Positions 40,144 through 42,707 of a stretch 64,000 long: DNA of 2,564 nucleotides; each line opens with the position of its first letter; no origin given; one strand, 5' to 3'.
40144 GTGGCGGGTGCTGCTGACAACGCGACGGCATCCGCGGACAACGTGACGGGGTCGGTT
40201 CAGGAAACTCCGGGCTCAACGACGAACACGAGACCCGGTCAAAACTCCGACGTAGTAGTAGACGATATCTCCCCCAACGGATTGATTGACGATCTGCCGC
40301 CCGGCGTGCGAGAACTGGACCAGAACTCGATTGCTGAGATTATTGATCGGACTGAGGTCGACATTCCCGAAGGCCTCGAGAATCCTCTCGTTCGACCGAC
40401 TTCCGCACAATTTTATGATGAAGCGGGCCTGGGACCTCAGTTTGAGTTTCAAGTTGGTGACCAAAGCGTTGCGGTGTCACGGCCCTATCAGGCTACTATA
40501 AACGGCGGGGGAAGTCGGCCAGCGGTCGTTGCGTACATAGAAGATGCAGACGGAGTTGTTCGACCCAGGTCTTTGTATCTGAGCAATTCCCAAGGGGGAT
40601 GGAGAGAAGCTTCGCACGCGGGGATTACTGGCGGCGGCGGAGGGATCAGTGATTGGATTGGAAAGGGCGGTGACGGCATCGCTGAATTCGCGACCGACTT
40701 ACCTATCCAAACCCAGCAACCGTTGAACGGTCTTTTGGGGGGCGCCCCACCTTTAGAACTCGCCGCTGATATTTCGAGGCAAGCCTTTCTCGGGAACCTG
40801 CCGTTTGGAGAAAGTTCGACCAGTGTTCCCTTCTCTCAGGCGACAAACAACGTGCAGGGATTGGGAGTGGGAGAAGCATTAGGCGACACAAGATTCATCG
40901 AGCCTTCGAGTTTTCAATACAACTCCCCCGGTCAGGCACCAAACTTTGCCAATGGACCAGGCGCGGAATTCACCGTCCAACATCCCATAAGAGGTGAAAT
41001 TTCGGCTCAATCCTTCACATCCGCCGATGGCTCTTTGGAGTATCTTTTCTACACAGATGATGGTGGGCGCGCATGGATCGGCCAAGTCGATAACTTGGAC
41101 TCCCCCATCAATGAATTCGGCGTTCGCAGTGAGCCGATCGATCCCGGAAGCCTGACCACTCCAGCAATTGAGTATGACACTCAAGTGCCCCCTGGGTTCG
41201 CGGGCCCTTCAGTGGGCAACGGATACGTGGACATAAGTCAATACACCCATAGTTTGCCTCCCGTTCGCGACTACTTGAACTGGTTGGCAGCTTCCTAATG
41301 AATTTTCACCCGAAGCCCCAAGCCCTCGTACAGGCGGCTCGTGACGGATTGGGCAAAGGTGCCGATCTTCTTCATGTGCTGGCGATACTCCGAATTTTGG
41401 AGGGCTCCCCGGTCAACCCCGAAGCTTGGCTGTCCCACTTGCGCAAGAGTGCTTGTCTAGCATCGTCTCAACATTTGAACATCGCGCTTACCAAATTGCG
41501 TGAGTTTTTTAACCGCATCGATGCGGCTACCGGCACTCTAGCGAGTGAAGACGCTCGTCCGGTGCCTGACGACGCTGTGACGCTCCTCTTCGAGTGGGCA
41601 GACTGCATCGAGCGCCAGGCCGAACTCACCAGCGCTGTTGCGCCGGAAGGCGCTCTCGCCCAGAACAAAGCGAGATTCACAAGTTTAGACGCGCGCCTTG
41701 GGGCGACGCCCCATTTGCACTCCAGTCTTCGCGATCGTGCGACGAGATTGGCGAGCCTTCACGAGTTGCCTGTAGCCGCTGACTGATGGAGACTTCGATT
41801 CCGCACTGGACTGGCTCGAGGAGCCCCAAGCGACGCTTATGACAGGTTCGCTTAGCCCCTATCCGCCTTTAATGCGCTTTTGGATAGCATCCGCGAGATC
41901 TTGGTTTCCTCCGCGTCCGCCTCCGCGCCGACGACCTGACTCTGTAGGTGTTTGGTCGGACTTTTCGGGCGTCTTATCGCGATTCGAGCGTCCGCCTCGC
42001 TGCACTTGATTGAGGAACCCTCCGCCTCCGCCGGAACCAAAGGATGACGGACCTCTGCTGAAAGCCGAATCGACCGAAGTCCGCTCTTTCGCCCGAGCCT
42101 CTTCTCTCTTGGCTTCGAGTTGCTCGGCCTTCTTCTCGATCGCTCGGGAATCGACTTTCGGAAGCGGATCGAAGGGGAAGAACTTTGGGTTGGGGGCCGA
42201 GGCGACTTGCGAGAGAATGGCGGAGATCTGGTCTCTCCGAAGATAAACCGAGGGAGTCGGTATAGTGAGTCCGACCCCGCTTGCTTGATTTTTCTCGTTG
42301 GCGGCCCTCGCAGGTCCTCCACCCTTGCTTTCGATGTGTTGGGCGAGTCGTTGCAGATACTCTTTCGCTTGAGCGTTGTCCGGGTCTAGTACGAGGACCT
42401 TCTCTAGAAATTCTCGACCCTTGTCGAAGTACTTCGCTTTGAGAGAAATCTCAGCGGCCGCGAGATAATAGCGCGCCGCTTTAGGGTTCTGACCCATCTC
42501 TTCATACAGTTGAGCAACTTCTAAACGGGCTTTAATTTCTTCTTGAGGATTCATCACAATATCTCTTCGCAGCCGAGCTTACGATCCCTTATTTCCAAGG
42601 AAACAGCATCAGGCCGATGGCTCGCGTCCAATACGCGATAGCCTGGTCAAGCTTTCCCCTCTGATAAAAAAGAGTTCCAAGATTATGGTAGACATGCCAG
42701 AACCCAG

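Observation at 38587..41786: Unassignable two-gene module: 903-aa modular acidic protein plus tightly coupled 162-aa ORF (candidate effector/partner or surface-protein/chaperone pair)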

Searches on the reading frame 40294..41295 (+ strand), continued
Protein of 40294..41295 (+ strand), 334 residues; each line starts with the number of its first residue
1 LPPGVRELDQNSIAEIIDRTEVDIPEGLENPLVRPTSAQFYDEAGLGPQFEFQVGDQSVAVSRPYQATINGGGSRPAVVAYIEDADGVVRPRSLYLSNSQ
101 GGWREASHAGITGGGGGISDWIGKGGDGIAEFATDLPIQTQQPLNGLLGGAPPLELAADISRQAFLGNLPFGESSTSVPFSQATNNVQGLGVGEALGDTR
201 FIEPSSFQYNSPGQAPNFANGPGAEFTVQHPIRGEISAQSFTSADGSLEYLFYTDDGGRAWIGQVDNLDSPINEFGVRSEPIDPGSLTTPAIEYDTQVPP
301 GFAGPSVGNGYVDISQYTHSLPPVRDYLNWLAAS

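Call 85: fold_search(model_id=the predicted structure, library=pdb)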
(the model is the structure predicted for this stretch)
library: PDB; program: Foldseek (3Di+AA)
matches with E <= 10: 297; with E <= 0.001: 0
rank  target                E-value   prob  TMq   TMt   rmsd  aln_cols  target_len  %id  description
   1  5ay6_A                4.9e-02  0.12  0.15  0.16  19.2       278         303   11  32 kDa Fragment of the Flagellar hook protein FlgE from Caulobacter crescentus (released 2016-08-17)
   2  5l9u_A                7.3e-01  0.02  0.11  0.04  20.1       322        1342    7  Model of human Anaphase-promoting complex/Cyclosome (APC/C-CDH1) with a cross linked Ubiquitin variant-substrate-UBE2C (released 2016-09-14)
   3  7emf_Q                9.2e-01  0.03  0.13  0.08  19.5       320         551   11  Human Mediator (deletion of MED1-IDR) in a Tail-extended conformation (released 2021-05-05)
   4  9gon_C                9.2e-01  0.01  0.12  0.06  18.6       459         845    8  Crystal structure of DPP9 in complex with sulphostin (released 2025-07-16)
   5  4id2_A                9.7e-01  0.04  0.11  0.23  17.1       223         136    8  Crystal structure of a DUF4738 family protein (BACOVA_05496) from Bacteroides ovatus ATCC 8483 at 2.15 A resolution (released 2013-02-13)
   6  6eos_A                1.0e+00  0.01  0.09  0.05  22.4       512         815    8  DPP8 - Apo, space group 19 (released 2018-02-07)
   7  7svm_C                1.1e+00  0.01  0.11  0.06  21.1       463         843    9  DPP8 IN COMPLEX WITH LIGAND ICeD-2 (released 2022-10-05)
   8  6zgp_I                1.2e+00  0.01  0.11  0.11  19.2       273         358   10  Crystal structure of the quaternary ammonium Rieske monooxygenase CntA in complex with inhibitor MMV12 (MMV020670) (released 2020-11-18)
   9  5l9t_A                1.5e+00  0.01  0.11  0.04  20.1       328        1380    7  Model of human Anaphase-promoting complex/Cyclosome (APC/C-CDH1) with E2 UBE2S poised for polyubiquitination where UBE (released 2016-10-26)
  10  6cg0_D                1.6e+00  0.01  0.10  0.10  17.1       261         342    8  Cryo-EM structure of mouse RAG1/2 HFC complex (3.17 A) (released 2018-04-25)
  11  7zxs_C                1.6e+00  0.01  0.12  0.06  20.2       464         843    9  Crystal structure of DPP9 in complex with a 4-oxo-b-lactam based inhibitor, A295 (released 2022-09-28)
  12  6trw_B                1.6e+00  0.01  0.09  0.05  22.1       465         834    9  Crystal structure of DPP8 in complex with the EIL peptide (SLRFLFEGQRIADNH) (released 2021-01-13)
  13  7zxs_B                1.7e+00  0.01  0.12  0.06  21.4       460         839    8  Crystal structure of DPP9 in complex with a 4-oxo-b-lactam based inhibitor, A295 (released 2022-09-28)
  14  4mf9_B                1.8e+00  0.01  0.12  0.11  17.6       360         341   12  Crystal structure of holo-PhuS, a heme-binding protein from Pseudomonas aeruginosa (released 2014-03-05)
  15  9goc_A                1.8e+00  0.01  0.11  0.06  20.9       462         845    8  Crystal structure of DPP9 Ser730Ala in complex with sulphostin. (released 2025-07-16)
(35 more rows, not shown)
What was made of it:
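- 40294..41298 (+): C-module, aa 570-903: member of a large uncharacterised domain family with a confidently predicted beta-rich fold. Foldseek PDB best E 0.049, TM 0.15 (call 85).
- Tried and rejected: The 77-sequence model (pLDDT 91) still matched nothing in the PDB (call 85).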

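Call 87: fold_search(model_id=the predicted structure, library=viral)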
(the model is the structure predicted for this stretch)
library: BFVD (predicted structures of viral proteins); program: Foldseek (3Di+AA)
matches with E <= 10: 682; with E <= 0.001: 3
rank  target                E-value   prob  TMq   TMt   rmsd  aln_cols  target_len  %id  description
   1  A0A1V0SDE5            3.4e-09  1.00  0.50  0.28  10.5       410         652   15  Uncharacterized protein [Indivirus ILV1]
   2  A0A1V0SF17            2.3e-08  1.00  0.53  0.26  10.8       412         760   12  Uncharacterized protein [Hokovirus HKV1]
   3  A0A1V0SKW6            3.0e-05  1.00  0.51  0.48   7.1       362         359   13  Uncharacterized protein [Klosneuvirus KNV1]
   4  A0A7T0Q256            2.6e-02  0.10  0.14  0.10  24.8       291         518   11  (no name in the UniProt tables at hand)
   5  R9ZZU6                1.5e-01  0.02  0.11  0.04  33.9       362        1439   12  Uncharacterized protein [Cellulophaga phage phi46:3]
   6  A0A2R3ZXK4            2.3e-01  0.06  0.13  0.13  16.5       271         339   10  Uncharacterized protein [Staphylococcus phage phiSA_BS2]
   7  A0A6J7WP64            2.7e-01  0.07  0.11  0.20  17.6       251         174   12  Uncharacterized protein [uncultured Caudovirales phage]
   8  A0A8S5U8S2            2.7e-01  0.03  0.10  0.11  19.2       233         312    9  Uncharacterized protein [Siphoviridae sp. ctnMR5]
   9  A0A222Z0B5            3.6e-01  0.82  0.13  0.48   1.9        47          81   21  Uncharacterized protein [Mycobacterium phage MyraDee]
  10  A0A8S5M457            3.6e-01  0.03  0.11  0.14  24.0       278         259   12  Uncharacterized protein [Siphoviridae sp. ctz7e2]
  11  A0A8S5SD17            3.8e-01  0.08  0.07  0.11  14.9       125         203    9  Uncharacterized protein (Fragment) [Myoviridae sp. ctuim2]
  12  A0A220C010            3.8e-01  0.03  0.10  0.14  22.8       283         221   10  (no name in the UniProt tables at hand)
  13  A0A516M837            3.8e-01  0.02  0.08  0.11  17.7       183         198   12  (no name in the UniProt tables at hand)
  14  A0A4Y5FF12            4.8e-01  0.69  0.12  0.25   2.4        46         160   13  Uncharacterized protein [Lactobacillus phage 3-521]
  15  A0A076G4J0            5.4e-01  0.03  0.12  0.09  19.4       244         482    9  Homing endonuclease [Staphylococcus phage MCE-2014]
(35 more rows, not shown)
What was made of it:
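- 40294..41298 (+): BFVD hits to three Klosneuvirinae proteins, E 3e-9 to 3e-5 (call 87).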

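Call 88: search_solved_structures(query=A8, max_evalue=10)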
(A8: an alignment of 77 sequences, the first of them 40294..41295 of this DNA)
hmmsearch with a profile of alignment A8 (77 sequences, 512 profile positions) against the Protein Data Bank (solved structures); distinct sequences matched with E-value up to 10: 0.

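Call 92: search_protein_families(library=pfam, alignment_id=A9, max_evalue=0.0001)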
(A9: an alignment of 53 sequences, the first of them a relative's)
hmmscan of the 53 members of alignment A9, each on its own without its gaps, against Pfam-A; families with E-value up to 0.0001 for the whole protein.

A. member 1, L023:3268-5109:+ (614 aa): 0 families

B. families by the number of members that match (of 53 scanned): 49 families (the first 25 are shown)
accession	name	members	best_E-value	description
PF03946.19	Ribosomal_L11_N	3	5e-24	Ribosomal protein L11, N-terminal domain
PF00298.24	Ribosomal_L11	3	4.8e-23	Ribosomal protein L11, RNA binding domain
PF04011.17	LemA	2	1.8e-58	LemA family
PF14559.12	TPR_19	2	2.4e-15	Tetratricopeptide repeat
PF07719.23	TPR_2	2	9.8e-13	Tetratricopeptide repeat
PF13424.12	TPR_12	2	5.6e-12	Tetratricopeptide repeat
PF13428.12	TPR_14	2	3.5e-10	Tetratricopeptide repeat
PF13432.12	TPR_16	2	3.3e-07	Tetratricopeptide repeat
PF01702.25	TGT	1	7.2e-146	Queuine tRNA-ribosyltransferase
PF00574.28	CLP_protease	1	7.1e-74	Clp protease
PF03773.19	ArsP_1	1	8.1e-43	Predicted permease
PF01300.24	Sua5_yciO_yrdC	1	8.9e-42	Telomere recombination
PF03462.23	PCRF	1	5.3e-41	PCRF domain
PF00472.26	RF-1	1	1.3e-36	RF-1 domain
PF00575.29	S1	1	1.2e-34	S1 RNA binding domain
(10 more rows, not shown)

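Call 102: search_protein_families(library=phrogs, proteins=[L023:3268-5109:+], max_evalue=0.01)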
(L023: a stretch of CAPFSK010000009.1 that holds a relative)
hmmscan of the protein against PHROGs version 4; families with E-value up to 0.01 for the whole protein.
L023:3268-5109:+ (614 aa): 0 families

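Call 111: find_related_loci(query=A3, collection=viral_contigs, flank=5000)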
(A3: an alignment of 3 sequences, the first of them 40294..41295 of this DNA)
Query A3 (334 aa) in viral_contigs; peptide patterns used: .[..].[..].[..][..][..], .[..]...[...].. (x = any residue, [..] = any of these).
42 stretches matched a pattern, but none encodes a relative of the query by tblastn (E <= 1e-3).
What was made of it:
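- Tried and rejected: The viral-contig scan with A3 returned none (call 111).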

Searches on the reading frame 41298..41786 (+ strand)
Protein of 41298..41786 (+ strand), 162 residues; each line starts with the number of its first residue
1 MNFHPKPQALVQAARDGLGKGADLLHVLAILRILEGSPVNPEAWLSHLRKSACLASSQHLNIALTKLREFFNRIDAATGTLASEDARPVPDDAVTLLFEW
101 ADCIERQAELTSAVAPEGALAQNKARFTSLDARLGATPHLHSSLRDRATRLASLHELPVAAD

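Call 3: search_protein_families(library=pfam, proteins=[window:41298-41786:+], max_evalue=1)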
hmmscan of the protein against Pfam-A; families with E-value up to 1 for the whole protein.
window:41298-41786:+ (162 aa): 0 families

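Call 4: search_protein_families(library=ncbifam, proteins=[window:41298-41786:+], max_evalue=1)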
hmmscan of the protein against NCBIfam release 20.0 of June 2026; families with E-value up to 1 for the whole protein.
window:41298-41786:+ (162 aa): 1 family
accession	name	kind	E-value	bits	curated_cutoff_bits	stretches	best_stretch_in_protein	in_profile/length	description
NF005497.0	PRK07111.1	equivalog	0.23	9.8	764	1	9-73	351-415/746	anaerobic ribonucleoside triphosphate reductase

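Call 9: find_homologous_proteins(query=window:41298-41786:+)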
Query window:41298-41786:+ (162 aa): 1 proteins with E <= 0.001 among 165 candidates.
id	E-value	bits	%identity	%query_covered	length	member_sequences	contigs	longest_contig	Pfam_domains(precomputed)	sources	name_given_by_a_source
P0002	3.9e-99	348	100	100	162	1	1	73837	-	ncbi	-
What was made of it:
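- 41298..41786 (+): 162-aa helical partner, translationally coupled (TAATG). It has no homologue by direct database search (call 9).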

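Call 79: search_protein_families(library=padloc, proteins=[window:41298-41783:+], max_evalue=0.1)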
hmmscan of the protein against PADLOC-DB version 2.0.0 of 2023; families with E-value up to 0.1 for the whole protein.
window:41298-41783:+ (162 aa): 0 families

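Call 102: search_protein_families(library=phrogs, proteins=[window:41298-41783:+], max_evalue=0.01)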
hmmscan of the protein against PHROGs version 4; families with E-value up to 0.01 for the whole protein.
window:41298-41783:+ (162 aa): 0 families

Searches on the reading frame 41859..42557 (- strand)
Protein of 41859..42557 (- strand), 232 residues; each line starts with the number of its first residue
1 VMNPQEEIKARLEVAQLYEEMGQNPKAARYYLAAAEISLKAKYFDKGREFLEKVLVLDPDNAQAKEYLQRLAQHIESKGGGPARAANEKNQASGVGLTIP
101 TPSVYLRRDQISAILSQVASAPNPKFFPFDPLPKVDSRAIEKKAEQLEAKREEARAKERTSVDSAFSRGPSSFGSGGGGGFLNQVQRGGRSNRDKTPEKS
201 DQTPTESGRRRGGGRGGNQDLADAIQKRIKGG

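Call 3: search_protein_families(library=pfam, proteins=[window:41859-42557:-], max_evalue=1)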
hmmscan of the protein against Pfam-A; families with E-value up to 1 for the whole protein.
window:41859-42557:- (232 aa): 9 families
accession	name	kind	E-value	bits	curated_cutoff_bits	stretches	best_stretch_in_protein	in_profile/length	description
PF13428.12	TPR_14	-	0.00023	22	23.5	1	29-69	2-42/44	Tetratricopeptide repeat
PF07719.23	TPR_2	-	0.00074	19.9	27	2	35-61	8-34/34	Tetratricopeptide repeat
PF14853.12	Fis1_TPR_C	-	0.0013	19.4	25.3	1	29-75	4-48/53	Fis1 C-terminal tetratricopeptide repeat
PF13181.12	TPR_8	-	0.0025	18.3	25.7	1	28-61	1-34/34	Tetratricopeptide repeat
PF14559.12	TPR_19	-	0.0063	17.3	25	1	15-66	11-63/68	Tetratricopeptide repeat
PF00515.34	TPR_1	-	0.0087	16.3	27.8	0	14-37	7-30/34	Tetratricopeptide repeat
PF25063.1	ARM_TT21_C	-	0.073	13.4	35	1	20-70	87-137/209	Tetratricopeptide repeat protein 21 C-terminal ARM domain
PF13176.12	TPR_7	-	0.19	12.3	27.9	1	14-38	5-29/36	Tetratricopeptide repeat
PF13424.12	TPR_12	-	0.28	11.8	30.1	0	13-38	8-33/77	Tetratricopeptide repeat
